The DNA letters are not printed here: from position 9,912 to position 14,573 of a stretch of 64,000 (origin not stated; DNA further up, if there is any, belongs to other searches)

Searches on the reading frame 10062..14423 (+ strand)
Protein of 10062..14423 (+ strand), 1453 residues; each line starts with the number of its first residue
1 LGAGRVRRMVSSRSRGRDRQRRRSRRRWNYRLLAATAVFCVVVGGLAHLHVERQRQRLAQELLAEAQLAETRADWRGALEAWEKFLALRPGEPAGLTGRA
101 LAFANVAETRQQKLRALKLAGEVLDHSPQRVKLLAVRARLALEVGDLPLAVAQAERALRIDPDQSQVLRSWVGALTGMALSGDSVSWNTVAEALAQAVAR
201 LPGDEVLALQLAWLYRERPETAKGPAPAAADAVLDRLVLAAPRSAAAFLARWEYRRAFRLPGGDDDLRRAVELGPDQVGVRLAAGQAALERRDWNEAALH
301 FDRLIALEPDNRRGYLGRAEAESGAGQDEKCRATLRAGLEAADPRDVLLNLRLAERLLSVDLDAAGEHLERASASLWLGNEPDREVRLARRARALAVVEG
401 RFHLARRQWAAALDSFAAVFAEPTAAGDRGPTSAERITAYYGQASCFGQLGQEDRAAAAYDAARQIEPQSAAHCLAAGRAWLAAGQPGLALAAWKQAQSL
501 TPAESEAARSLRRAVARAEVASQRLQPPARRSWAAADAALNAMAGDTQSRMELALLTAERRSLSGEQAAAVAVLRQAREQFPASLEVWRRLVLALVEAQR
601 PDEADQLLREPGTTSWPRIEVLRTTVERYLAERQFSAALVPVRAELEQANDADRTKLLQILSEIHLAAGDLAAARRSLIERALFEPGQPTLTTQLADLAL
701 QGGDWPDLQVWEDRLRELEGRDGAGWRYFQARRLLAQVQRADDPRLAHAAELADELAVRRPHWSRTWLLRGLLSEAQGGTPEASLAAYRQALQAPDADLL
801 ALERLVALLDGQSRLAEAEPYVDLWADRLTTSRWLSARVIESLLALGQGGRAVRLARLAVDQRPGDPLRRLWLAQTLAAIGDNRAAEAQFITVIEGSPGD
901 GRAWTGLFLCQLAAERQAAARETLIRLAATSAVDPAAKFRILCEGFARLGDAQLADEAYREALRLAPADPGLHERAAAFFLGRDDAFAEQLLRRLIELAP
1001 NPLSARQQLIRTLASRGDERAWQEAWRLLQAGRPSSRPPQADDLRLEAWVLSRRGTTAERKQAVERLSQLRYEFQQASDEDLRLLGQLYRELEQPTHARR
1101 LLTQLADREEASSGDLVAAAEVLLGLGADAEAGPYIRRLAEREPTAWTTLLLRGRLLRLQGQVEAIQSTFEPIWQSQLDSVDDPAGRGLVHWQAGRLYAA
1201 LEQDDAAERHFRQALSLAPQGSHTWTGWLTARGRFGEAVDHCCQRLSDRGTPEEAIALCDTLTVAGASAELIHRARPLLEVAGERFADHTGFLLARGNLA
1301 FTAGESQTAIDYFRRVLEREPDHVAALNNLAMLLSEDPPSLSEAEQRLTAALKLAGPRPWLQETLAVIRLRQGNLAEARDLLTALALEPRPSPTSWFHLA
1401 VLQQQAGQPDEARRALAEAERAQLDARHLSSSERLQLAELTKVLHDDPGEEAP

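Call 23: search_protein_families(library=pfam, proteins=[window:10062-14423:+], max_evalue=0.0001)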
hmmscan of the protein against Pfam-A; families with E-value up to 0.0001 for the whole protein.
window:10062-14423:+ (1453 aa): 13 families
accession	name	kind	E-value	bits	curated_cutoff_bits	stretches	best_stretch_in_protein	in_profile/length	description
PF13428.12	TPR_14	-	2.4e-22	77.6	23.5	0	1293-1331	4-42/44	Tetratricopeptide repeat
PF07719.23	TPR_2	-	4.9e-21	73.5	27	0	1190-1220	3-33/34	Tetratricopeptide repeat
PF00515.34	TPR_1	-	3.8e-19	68.1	27.8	0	1295-1323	6-34/34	Tetratricopeptide repeat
PF14559.12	TPR_19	-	1.4e-18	67.4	25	0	568-609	8-49/68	Tetratricopeptide repeat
PF13181.12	TPR_8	-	1.4e-18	65.8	25.7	0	1191-1220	4-33/34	Tetratricopeptide repeat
PF13431.12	TPR_17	-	1.8e-17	62.5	24.4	0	1312-1336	1-25/34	Tetratricopeptide repeat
PF25064.1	ARM_TT21_5th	-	8e-10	39.5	27.8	0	1298-1351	9-61/117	TT21 fifth ARM repeats domain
PF23914.1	TPR_CcmH_CycH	-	7.7e-08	32.8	42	0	1297-1381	57-143/158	Cytochrome c-type biogenesis protein H TPR domain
PF13414.12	TPR_11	-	1.8e-07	31.2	26.8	0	286-321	2-37/42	TPR repeat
PF12895.13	ANAPC3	-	5.8e-07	30.1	27.2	0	1073-1127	17-70/82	Anaphase-promoting complex, cyclosome, subunit 3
PF13174.12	TPR_6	-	8.9e-07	29.6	26.3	0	439-470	2-33/33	Tetratricopeptide repeat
PF13432.12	TPR_16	-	6.8e-06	26.9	32.7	0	1294-1334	1-41/65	Tetratricopeptide repeat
PF13429.12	TPR_15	-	2.9e-05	24.1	26.2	1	764-887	146-268/280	Tetratricopeptide repeat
